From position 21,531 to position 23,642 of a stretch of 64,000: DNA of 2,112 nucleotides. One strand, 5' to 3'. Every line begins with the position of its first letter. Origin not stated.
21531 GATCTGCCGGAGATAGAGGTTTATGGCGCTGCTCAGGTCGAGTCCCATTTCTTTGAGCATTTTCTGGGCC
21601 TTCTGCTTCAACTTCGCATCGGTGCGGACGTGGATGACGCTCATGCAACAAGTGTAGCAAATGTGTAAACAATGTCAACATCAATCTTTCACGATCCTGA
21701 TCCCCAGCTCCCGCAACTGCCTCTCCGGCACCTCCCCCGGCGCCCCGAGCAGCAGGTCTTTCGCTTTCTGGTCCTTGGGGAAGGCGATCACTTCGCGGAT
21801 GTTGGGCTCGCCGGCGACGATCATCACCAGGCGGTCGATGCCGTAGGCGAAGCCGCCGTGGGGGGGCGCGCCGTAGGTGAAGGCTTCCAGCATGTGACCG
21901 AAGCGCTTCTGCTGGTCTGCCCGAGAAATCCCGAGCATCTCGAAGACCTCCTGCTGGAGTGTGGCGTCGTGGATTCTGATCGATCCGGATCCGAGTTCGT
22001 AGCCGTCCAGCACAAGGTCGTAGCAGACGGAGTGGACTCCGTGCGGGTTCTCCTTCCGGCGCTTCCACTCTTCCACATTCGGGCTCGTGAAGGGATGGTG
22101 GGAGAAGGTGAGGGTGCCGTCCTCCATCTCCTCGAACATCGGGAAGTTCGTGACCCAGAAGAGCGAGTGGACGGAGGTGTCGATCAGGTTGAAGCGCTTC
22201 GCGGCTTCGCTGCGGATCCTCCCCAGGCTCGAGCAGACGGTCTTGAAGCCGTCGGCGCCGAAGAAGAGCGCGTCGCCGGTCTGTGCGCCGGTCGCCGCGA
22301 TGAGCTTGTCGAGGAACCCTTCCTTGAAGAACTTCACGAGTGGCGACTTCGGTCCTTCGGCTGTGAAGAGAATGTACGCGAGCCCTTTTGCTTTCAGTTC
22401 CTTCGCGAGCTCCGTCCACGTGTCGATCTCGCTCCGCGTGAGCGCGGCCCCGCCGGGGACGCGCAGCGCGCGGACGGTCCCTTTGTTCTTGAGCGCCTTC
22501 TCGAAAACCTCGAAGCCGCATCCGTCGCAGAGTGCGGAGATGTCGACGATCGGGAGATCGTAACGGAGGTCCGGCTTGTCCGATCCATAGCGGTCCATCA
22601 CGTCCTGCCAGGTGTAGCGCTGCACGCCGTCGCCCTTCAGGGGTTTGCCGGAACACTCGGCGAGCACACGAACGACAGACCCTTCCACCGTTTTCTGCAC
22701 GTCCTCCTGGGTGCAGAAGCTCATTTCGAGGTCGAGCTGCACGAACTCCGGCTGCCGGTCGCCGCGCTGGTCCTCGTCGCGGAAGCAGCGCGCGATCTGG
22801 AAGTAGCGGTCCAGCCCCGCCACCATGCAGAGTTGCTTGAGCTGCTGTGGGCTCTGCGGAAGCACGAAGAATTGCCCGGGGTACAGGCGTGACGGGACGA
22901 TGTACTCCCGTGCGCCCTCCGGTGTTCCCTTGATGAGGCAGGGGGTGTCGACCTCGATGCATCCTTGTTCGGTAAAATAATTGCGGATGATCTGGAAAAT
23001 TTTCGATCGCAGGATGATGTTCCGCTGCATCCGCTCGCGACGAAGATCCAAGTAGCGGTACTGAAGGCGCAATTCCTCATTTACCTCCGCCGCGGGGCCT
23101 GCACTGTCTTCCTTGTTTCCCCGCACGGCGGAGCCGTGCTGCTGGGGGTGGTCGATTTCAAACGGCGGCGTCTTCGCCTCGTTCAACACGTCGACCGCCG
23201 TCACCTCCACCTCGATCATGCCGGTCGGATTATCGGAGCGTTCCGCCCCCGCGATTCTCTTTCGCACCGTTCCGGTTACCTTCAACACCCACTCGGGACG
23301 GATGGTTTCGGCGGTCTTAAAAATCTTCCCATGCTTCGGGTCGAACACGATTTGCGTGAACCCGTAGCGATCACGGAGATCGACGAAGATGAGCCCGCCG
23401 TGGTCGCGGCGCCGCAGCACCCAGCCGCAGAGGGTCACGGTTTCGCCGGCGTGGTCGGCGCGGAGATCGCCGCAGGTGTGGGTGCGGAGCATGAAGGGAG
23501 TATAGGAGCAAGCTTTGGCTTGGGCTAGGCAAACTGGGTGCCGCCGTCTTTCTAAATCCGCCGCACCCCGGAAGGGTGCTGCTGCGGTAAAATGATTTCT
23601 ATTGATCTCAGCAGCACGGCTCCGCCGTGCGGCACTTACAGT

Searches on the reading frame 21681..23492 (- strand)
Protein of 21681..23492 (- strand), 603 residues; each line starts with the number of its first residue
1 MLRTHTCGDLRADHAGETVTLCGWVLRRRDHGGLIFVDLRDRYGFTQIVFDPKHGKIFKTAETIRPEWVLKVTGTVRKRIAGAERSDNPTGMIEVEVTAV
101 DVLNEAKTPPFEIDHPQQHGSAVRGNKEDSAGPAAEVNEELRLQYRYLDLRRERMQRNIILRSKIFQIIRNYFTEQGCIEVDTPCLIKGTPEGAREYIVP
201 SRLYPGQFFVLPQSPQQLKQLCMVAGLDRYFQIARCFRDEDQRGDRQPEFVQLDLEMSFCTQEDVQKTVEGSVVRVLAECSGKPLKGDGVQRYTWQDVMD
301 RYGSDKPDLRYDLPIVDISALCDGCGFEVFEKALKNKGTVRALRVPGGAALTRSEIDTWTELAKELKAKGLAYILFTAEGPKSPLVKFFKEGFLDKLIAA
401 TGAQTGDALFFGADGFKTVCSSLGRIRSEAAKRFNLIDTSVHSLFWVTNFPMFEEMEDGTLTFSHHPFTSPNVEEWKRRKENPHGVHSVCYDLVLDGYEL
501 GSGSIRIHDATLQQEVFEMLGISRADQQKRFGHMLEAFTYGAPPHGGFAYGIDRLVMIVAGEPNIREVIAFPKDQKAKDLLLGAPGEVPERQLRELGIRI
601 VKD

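Call 66: search_protein_families(library=pfam, proteins=[window:21681-23492:-], max_evalue=0.001)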
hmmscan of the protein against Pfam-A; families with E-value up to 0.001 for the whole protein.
window:21681-23492:- (603 aa): 3 families
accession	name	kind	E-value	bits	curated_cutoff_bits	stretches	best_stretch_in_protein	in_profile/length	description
PF00152.25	tRNA-synt_2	-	7.9e-110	367.2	25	1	138-575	1-308/308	tRNA synthetases class II (D, K and N)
PF02938.19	GAD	-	7.5e-26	90.7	23.4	1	330-423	1-95/95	GAD domain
PF01336.31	tRNA_anti-codon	-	8e-18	64.6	27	1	19-100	1-72/75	OB-fold nucleic acid binding domain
